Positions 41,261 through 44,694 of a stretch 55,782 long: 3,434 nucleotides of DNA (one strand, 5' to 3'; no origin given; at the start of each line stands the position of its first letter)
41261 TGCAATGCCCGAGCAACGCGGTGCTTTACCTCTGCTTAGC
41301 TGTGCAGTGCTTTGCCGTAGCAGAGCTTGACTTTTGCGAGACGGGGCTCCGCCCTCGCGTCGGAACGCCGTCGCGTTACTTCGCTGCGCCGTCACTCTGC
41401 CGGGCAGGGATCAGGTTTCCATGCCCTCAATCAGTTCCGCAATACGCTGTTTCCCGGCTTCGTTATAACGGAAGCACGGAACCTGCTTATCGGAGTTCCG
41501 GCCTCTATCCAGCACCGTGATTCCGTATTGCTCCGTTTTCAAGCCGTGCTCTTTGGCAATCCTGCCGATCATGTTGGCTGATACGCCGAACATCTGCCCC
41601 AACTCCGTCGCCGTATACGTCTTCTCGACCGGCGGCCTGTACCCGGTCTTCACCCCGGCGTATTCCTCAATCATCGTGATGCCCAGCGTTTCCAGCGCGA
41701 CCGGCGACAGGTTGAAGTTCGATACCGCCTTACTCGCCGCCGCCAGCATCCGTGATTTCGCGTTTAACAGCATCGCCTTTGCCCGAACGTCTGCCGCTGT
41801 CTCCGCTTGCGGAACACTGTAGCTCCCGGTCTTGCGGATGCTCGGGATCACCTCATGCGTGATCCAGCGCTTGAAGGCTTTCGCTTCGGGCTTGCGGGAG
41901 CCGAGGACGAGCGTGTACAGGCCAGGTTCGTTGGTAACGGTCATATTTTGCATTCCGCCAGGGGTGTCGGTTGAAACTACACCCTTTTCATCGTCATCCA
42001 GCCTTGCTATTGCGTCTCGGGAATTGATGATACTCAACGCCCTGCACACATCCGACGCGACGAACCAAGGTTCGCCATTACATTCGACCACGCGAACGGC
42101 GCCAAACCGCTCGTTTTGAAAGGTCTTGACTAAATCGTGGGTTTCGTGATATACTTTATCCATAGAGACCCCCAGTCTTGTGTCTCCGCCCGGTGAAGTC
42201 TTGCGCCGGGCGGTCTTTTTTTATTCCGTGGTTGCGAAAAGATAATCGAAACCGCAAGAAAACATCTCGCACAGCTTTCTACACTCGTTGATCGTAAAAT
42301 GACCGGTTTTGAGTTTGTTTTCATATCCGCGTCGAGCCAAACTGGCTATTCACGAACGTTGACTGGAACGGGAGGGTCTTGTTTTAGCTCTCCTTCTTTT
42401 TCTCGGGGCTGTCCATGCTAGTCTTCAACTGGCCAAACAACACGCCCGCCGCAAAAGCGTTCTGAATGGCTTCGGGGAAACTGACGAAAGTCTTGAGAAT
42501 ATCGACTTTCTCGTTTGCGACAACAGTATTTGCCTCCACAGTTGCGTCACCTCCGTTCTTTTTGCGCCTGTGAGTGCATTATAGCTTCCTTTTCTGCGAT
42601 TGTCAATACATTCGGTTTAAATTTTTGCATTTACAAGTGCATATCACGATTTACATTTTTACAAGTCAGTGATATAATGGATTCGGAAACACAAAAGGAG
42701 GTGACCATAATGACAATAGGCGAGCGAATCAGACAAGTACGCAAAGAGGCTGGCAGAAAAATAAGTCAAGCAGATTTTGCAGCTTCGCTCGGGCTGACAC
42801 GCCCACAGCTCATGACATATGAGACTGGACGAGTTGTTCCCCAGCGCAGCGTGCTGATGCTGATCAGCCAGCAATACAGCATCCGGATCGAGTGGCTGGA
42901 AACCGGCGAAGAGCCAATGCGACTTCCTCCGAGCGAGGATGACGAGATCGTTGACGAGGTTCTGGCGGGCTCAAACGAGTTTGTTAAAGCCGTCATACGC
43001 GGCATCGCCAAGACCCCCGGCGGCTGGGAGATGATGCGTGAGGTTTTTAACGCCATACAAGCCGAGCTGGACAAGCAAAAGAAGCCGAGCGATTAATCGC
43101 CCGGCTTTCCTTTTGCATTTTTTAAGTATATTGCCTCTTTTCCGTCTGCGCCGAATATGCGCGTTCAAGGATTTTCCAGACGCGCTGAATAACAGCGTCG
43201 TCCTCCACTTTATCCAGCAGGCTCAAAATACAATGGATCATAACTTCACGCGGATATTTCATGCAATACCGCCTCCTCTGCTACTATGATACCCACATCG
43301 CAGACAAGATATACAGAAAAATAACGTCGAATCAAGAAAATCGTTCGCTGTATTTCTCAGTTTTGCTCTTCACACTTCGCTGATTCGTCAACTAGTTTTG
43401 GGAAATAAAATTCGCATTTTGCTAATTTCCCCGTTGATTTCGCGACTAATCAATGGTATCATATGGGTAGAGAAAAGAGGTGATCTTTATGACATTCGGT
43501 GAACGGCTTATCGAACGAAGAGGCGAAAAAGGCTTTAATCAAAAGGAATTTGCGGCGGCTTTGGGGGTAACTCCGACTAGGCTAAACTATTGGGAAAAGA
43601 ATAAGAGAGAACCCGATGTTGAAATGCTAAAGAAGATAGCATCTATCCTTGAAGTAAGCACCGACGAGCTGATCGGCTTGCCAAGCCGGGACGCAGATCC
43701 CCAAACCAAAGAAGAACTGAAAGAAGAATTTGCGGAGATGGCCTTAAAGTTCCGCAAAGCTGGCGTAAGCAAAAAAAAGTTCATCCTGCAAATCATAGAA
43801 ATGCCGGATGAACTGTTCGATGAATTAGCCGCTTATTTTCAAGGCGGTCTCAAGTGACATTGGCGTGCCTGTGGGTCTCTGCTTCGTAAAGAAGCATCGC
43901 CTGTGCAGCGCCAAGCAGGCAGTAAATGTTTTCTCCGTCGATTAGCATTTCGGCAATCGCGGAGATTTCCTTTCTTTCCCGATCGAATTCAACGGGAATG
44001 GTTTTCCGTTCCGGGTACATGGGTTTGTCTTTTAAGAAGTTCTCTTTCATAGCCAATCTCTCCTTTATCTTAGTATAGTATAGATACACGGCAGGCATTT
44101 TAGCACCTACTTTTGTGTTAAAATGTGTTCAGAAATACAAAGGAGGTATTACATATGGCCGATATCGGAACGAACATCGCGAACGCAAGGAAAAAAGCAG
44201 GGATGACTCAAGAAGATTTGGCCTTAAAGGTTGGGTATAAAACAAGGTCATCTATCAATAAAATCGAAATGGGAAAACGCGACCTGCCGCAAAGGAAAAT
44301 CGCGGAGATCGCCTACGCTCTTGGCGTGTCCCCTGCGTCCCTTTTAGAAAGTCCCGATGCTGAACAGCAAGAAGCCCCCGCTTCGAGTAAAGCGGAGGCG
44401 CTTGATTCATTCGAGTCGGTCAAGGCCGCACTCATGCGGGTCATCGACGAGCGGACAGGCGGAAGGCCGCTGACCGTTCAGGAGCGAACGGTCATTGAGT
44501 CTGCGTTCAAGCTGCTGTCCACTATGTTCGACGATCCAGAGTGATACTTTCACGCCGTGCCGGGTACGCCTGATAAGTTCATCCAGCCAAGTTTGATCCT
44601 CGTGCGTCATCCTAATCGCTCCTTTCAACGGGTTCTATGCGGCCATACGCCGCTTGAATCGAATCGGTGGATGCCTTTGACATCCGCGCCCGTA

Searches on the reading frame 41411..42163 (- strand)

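Call 14: search_protein_families(library=phrogs, proteins=[window:41411-42163:-], max_evalue=0.001)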
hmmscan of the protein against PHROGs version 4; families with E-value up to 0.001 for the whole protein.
window:41411-42163:- (250 aa): 13 families
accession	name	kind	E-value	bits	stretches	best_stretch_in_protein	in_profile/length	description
phrog_130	-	transcription regulation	1.3e-59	203.5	1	12-247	160-410/480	anti-repressor Ant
phrog_7940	-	unknown function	1e-58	199.9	1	13-246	5-250/252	-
phrog_2899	-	transcription regulation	1.6e-45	156.7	1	12-140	7-137/263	anti-repressor Ant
phrog_2593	-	transcription regulation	1.9e-39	137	1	20-136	27-157/255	anti-repressor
phrog_463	-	transcription regulation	5.2e-35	122.2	1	12-131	5-127/250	anti-repressor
phrog_245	-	transcription regulation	1.9e-33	117.3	1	14-152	45-183/319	anti-repressor Ant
phrog_2011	-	transcription regulation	5.8e-27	96.1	1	14-132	3-132/275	anti-repressor Ant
phrog_5060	-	transcription regulation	2.9e-25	90.6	1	22-150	16-152/224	anti-repressor Ant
phrog_25722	-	unknown function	3.5e-24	86.3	1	26-119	19-112/150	-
phrog_9976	-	transcription regulation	2.4e-23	84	1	22-153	10-146/188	anti-repressor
phrog_1726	-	transcription regulation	3.3e-23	83.8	1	123-248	134-261/264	anti-repressor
phrog_2977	-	transcription regulation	4.9e-23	82.6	1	12-92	64-148/150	anti-repressor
phrog_32874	-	unknown function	3.2e-17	64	1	180-236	44-100/114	-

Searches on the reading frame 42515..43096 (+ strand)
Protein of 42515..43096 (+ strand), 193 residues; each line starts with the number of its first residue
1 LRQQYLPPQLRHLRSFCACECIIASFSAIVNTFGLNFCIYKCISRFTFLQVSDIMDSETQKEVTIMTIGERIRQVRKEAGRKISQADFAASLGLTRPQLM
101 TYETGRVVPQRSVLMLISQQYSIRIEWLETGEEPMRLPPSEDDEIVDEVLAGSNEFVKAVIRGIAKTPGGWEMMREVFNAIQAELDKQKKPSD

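Call 11: search_protein_families(library=pfam, proteins=[window:42515-43096:+], max_evalue=0.01)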
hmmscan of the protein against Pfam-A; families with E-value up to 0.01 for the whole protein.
window:42515-43096:+ (193 aa): 3 families
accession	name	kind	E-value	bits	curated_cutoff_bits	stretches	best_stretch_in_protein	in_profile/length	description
PF12844.13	HTH_19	-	3.2e-07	30.6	30.2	1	69-132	1-62/64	Helix-turn-helix domain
PF13560.12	HTH_31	-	1.3e-06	29.1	27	1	68-114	2-47/64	Helix-turn-helix domain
PF01381.28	HTH_3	-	2.4e-06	27.9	23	1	72-128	1-55/55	Helix-turn-helix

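Call 12: search_protein_families(library=phrogs, proteins=[window:42515-43096:+], max_evalue=0.001)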
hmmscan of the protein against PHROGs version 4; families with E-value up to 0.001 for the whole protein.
window:42515-43096:+ (193 aa): 11 families
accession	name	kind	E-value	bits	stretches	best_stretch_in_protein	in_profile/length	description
phrog_2328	-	transcription regulation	7.2e-14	52.7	1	61-143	8-89/128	transcriptional repressor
phrog_4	-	transcription regulation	1.1e-13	51.9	1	60-156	125-227/400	transcriptional repressor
phrog_8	-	transcription regulation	3.8e-13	50.6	1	60-163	152-255/346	transcriptional regulator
phrog_2967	-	transcription regulation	9.2e-08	32.9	1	63-149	6-86/225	transcriptional regulator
phrog_3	-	transcription regulation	2.3e-07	32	1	55-155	76-168/430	transcriptional repressor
phrog_2439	-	transcription regulation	6.6e-07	29.5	1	65-135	5-73/367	transcriptional regulator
phrog_3037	-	transcription regulation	2.5e-06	28.4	1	60-145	19-91/189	transcriptional repressor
phrog_2104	-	unknown function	2.3e-05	25.5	1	69-118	41-88/103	-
phrog_7241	-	transcription regulation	6.9e-05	23.9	1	64-128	57-120/122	transcriptional regulator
phrog_24325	-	transcription regulation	9.5e-05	23.8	1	36-104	22-87/133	transcriptional regulator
phrog_147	-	transcription regulation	0.00041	21.7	1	66-132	3-70/100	transcriptional regulator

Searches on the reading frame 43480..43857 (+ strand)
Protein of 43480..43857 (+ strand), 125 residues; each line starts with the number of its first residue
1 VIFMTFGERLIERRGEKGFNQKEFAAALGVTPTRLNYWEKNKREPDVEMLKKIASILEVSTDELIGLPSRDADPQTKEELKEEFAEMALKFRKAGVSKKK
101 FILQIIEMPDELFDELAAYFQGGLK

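Call 11: search_protein_families(library=pfam, proteins=[window:43480-43857:+], max_evalue=0.01)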
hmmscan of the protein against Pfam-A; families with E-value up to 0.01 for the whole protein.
window:43480-43857:+ (125 aa): 4 families
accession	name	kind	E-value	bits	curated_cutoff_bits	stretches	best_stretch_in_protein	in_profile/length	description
PF01381.28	HTH_3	-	3.3e-17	62.7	23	1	11-64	2-55/55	Helix-turn-helix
PF12844.13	HTH_19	-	8e-12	45.3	30.2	1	7-65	1-59/64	Helix-turn-helix domain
PF13560.12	HTH_31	-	6.7e-08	33.2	27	1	6-64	2-61/64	Helix-turn-helix domain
PF13443.12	HTH_26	-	2.6e-06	28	22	1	9-67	1-60/63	Cro/C1-type HTH DNA-binding domain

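Call 12: search_protein_families(library=phrogs, proteins=[window:43480-43857:+], max_evalue=0.001)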
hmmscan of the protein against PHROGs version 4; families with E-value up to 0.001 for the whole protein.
window:43480-43857:+ (125 aa): 19 families
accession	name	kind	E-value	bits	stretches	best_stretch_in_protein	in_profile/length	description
phrog_8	-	transcription regulation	5.4e-23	83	1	1-100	72-185/346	transcriptional regulator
phrog_3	-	transcription regulation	2.8e-15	58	1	2-88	85-168/430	transcriptional repressor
phrog_4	-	transcription regulation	2e-14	54.4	1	4-68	135-195/400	transcriptional repressor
phrog_2328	-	transcription regulation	8.1e-12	46.1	1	5-69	15-79/128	transcriptional repressor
phrog_2967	-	transcription regulation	1.3e-11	45.5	1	3-69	8-74/225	transcriptional regulator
phrog_5823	-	transcription regulation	2.1e-10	41.3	1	4-78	5-82/404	transcriptional regulator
phrog_2439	-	transcription regulation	2.7e-09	37.4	1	4-66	6-68/367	transcriptional regulator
phrog_1373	-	transcription regulation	4.3e-08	34.3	1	7-61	65-119/166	transcriptional regulator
phrog_7241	-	transcription regulation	6.2e-08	33.7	1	13-65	69-121/122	transcriptional regulator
phrog_2104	-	unknown function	1.4e-06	29.5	1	13-57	47-91/103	-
phrog_3037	-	transcription regulation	3.6e-05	24.7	1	8-79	16-87/189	transcriptional repressor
phrog_638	-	transcription regulation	6.9e-05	23.7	1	19-97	18-94/145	transcriptional regulator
phrog_35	-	transcription regulation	0.00021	22.4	1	21-62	89-131/181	transcriptional repressor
phrog_1124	-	transcription regulation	0.00044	20.9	0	10-55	13-57/177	transcriptional regulator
phrog_17822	-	unknown function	0.00047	20.5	1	7-84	9-86/267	-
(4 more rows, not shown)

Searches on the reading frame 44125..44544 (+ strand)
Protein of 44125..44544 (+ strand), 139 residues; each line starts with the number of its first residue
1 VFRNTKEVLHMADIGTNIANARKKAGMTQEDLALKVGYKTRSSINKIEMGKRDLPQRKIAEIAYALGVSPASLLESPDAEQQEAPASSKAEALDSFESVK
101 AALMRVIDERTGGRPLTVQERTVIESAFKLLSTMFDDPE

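Call 11: search_protein_families(library=pfam, proteins=[window:44125-44544:+], max_evalue=0.01)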
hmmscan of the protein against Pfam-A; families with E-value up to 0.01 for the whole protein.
window:44125-44544:+ (139 aa): 4 families
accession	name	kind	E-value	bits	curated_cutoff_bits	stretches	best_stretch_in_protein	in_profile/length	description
PF01381.28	HTH_3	-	2.1e-13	50.5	23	1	18-71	1-53/55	Helix-turn-helix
PF12844.13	HTH_19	-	9e-09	35.6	30.2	1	15-74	1-59/64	Helix-turn-helix domain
PF13560.12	HTH_31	-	7.6e-08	33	27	1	15-72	3-60/64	Helix-turn-helix domain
PF13443.12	HTH_26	-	0.0072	17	22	1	18-75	2-59/63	Cro/C1-type HTH DNA-binding domain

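Call 12: search_protein_families(library=phrogs, proteins=[window:44125-44544:+], max_evalue=0.001)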
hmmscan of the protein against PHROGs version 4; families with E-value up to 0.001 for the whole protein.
window:44125-44544:+ (139 aa): 14 families
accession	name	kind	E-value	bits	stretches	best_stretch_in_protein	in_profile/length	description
phrog_2967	-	transcription regulation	6.3e-13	49.8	1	10-85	7-78/225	transcriptional regulator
phrog_8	-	transcription regulation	8.2e-13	49.5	1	12-85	75-227/346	transcriptional regulator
phrog_4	-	transcription regulation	1.3e-12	48.4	1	7-95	132-205/400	transcriptional repressor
phrog_5823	-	transcription regulation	1.1e-11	45.5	1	11-111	4-99/404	transcriptional regulator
phrog_3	-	transcription regulation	1.8e-11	45.5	1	4-91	79-163/430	transcriptional repressor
phrog_2328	-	transcription regulation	5e-09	37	1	7-89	9-89/128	transcriptional repressor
phrog_2439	-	transcription regulation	8.1e-09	35.8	1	14-83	8-75/367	transcriptional regulator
phrog_1373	-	transcription regulation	5.3e-08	34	1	14-89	64-138/166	transcriptional regulator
phrog_4583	-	transcription regulation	2.7e-07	31.5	1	13-83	10-79/81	transcriptional repressor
phrog_14076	-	transcription regulation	2.4e-06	29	1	16-71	16-74/86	transcriptional regulator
phrog_7241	-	transcription regulation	8.6e-06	26.8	1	13-74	61-121/122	transcriptional regulator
phrog_7396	-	unknown function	0.00017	22.4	1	14-71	16-75/227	-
phrog_638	-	transcription regulation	0.00042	21.2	1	29-92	20-81/145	transcriptional regulator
phrog_2339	-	DNA, RNA and nucleotide metabolism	0.00049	21.1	1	5-68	17-80/98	HTH DNA binding protein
